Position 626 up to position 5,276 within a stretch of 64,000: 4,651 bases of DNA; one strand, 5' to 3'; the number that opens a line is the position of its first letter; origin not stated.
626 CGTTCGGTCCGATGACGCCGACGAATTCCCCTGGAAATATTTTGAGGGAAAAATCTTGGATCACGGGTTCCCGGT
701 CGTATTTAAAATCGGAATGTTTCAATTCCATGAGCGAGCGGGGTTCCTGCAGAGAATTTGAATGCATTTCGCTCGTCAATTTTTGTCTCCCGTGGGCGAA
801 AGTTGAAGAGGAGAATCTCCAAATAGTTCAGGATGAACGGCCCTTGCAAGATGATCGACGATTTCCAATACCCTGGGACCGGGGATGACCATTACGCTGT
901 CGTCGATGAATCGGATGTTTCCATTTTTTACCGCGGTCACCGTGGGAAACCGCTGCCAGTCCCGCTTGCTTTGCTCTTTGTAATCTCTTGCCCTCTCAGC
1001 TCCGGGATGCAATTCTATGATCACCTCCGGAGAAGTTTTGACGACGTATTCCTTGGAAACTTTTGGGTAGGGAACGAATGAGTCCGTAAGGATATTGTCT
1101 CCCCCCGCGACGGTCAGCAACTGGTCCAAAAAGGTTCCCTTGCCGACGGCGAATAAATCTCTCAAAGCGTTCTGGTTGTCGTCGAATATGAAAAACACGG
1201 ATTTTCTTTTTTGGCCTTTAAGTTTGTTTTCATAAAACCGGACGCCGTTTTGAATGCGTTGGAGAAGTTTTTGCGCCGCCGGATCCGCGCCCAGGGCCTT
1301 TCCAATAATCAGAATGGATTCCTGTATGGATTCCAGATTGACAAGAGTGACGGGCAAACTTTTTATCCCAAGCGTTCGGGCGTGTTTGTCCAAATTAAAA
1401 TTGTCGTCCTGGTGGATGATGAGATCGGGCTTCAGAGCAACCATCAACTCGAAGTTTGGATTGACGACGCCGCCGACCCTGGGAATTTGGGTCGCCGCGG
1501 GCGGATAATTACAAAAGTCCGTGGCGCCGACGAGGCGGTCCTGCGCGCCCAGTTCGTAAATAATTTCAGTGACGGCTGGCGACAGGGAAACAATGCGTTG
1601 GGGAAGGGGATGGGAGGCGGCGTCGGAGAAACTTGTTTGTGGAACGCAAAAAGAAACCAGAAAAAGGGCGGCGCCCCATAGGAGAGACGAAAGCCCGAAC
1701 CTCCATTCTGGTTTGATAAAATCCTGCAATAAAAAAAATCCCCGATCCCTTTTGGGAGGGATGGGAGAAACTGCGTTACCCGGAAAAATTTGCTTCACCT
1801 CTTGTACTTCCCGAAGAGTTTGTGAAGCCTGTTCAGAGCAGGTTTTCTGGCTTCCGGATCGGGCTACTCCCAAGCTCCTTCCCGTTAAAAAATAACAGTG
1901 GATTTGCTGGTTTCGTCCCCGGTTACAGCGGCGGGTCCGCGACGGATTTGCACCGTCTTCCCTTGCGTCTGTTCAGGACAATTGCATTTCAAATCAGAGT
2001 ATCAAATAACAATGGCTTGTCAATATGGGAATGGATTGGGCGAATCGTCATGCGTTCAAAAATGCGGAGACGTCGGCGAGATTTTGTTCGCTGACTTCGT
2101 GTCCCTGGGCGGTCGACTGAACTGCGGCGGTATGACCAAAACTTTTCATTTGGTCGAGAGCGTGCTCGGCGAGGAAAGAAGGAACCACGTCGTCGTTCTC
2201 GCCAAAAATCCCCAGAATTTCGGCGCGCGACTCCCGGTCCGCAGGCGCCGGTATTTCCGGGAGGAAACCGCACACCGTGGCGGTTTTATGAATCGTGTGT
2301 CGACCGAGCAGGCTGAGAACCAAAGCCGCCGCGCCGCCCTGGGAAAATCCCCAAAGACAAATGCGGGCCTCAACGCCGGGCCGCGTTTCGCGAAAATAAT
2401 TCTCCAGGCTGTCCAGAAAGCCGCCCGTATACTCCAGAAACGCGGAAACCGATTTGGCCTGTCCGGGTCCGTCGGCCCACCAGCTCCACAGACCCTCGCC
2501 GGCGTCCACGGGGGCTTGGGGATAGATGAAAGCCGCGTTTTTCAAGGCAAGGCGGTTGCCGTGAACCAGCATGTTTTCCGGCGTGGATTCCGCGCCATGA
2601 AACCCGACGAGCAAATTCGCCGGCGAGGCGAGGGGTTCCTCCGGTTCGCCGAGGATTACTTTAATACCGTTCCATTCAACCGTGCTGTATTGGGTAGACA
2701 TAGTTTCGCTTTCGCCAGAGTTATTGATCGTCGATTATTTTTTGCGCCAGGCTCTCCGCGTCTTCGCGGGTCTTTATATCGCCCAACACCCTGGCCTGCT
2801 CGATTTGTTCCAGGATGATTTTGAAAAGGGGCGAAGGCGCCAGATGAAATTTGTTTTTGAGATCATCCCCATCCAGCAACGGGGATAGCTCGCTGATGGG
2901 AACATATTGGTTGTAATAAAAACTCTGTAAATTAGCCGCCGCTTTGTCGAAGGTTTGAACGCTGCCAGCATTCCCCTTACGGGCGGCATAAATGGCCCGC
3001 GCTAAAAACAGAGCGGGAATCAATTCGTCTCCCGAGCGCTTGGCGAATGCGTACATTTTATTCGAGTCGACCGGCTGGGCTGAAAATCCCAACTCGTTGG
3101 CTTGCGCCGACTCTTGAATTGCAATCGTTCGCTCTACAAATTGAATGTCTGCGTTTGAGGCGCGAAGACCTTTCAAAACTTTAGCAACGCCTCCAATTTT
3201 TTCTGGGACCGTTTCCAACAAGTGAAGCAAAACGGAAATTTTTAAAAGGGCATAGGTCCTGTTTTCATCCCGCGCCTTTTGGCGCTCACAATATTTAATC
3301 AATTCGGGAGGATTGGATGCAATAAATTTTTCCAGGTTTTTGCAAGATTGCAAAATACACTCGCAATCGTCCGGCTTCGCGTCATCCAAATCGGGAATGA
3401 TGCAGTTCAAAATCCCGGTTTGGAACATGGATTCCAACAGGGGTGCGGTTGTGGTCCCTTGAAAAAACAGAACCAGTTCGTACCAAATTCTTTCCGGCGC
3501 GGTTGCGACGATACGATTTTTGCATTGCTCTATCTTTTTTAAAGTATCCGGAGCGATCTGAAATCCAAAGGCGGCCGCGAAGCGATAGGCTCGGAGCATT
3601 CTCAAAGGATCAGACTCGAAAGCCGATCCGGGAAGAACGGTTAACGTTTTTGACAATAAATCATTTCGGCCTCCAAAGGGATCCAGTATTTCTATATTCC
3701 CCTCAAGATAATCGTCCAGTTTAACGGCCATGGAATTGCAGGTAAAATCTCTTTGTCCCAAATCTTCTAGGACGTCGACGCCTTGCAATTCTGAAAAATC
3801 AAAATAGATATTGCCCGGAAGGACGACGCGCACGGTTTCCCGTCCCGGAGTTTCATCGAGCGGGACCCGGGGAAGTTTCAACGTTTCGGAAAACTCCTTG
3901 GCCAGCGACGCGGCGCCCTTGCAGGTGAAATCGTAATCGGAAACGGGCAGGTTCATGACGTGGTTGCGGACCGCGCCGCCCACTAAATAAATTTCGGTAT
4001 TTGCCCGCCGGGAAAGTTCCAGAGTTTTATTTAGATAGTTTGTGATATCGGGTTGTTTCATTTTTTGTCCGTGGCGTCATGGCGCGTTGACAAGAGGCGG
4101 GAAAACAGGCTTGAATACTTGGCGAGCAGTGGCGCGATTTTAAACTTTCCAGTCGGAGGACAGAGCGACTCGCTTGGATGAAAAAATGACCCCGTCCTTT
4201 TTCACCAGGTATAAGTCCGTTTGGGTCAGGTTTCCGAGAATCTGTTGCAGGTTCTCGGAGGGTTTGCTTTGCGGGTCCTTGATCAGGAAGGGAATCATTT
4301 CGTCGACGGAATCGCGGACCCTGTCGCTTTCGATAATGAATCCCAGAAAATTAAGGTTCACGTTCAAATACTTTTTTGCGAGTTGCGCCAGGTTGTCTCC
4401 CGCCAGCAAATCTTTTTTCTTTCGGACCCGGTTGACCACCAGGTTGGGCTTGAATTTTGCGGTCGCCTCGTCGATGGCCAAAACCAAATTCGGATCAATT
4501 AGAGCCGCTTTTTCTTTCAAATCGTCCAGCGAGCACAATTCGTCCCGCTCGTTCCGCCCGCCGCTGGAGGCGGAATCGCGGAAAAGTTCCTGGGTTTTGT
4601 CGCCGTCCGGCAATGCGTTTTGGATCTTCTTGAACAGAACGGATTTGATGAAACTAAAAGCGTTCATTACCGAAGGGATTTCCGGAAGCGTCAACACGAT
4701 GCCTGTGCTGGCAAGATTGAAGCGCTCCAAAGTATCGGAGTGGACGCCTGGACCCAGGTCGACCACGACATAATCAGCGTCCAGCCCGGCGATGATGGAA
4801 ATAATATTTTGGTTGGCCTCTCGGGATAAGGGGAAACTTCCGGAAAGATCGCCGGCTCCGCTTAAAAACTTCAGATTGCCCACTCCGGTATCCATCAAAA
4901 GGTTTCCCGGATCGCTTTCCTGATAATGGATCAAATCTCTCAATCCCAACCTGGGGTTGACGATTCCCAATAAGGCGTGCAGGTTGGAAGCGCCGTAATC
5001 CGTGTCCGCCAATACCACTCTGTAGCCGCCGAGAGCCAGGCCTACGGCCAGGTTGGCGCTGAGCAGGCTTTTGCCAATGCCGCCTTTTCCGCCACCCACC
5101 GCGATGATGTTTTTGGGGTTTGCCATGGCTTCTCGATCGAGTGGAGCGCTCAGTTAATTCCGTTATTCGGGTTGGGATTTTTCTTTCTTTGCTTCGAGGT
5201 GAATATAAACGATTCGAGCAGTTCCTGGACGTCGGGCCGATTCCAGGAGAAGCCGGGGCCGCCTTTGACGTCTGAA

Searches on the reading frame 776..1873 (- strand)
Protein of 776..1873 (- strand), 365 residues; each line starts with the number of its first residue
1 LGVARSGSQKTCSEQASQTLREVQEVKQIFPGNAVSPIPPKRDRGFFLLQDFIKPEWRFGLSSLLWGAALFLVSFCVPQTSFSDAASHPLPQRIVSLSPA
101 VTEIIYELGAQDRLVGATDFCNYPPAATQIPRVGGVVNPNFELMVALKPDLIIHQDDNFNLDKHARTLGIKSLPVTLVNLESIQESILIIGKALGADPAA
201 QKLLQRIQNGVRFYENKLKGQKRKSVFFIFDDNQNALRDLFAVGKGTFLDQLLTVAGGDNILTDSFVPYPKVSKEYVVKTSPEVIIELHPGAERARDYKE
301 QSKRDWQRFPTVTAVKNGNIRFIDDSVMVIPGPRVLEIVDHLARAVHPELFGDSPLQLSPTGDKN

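Call 71: search_protein_families(library=pfam, proteins=[window:776-1873:-], max_evalue=0.00001)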
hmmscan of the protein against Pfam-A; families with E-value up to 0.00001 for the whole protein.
window:776-1873:- (365 aa): 1 family
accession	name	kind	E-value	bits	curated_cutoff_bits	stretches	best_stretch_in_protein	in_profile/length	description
PF01497.23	Peripla_BP_2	-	7.9e-32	111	27.5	1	94-326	1-234/235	Periplasmic binding protein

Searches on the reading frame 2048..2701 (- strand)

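Call 71: search_protein_families(library=pfam, proteins=[window:2048-2701:-], max_evalue=0.00001)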
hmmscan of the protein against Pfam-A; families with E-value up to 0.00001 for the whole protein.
window:2048-2701:- (217 aa): 1 family
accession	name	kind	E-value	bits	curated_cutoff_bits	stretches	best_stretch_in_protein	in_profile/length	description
PF02230.22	Abhydrolase_2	-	5.6e-14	52.9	23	1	25-216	11-214/217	Phospholipase/Carboxylesterase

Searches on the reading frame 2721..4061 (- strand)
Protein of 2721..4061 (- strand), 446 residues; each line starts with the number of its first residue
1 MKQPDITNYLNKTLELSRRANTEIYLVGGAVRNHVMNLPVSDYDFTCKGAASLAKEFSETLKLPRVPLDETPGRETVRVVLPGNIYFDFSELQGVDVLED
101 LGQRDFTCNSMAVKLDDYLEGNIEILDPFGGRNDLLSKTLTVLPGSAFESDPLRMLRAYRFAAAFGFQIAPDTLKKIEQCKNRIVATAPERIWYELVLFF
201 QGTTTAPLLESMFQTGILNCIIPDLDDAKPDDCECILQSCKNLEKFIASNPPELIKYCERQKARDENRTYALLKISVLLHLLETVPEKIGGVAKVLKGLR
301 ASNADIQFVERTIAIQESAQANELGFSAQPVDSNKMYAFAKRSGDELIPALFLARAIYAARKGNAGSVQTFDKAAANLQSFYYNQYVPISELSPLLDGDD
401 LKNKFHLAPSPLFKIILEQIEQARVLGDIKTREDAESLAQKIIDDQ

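Call 71: search_protein_families(library=pfam, proteins=[window:2721-4061:-], max_evalue=0.00001)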
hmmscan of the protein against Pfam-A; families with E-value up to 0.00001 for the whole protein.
window:2721-4061:- (446 aa): 3 families
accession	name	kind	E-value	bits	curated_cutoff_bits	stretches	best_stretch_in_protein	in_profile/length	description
PF01743.26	PolyA_pol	-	1.7e-12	48.2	23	1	24-140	1-125/126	Poly A polymerase head domain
PF12627.12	PolyA_pol_RNAbd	-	7.2e-12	45.3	22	1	166-228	1-63/64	Probable RNA and SrmB- binding site of polymerase A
PF13735.12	tRNA_NucTran2_2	-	1.7e-09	38.3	27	1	276-435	11-144/149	tRNA nucleotidyltransferase domain 2 putative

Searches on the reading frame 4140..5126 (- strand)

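Call 71: search_protein_families(library=pfam, proteins=[window:4140-5126:-], max_evalue=0.00001)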
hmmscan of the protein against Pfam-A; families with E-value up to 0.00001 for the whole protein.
window:4140-5126:- (328 aa): 3 families
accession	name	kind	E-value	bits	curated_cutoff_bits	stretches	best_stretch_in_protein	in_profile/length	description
PF01656.29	CbiA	-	1.7e-14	54.3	25.4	1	8-279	1-124/125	CobQ/CobB/MinD/ParA nucleotide binding domain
PF10609.15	ParA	-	6.7e-14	52.3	27.1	1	5-154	3-151/246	NUBPL iron-transfer P-loop NTPase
PF13614.12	AAA_31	-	1.8e-07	31.7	27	1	6-145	2-146/177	AAA domain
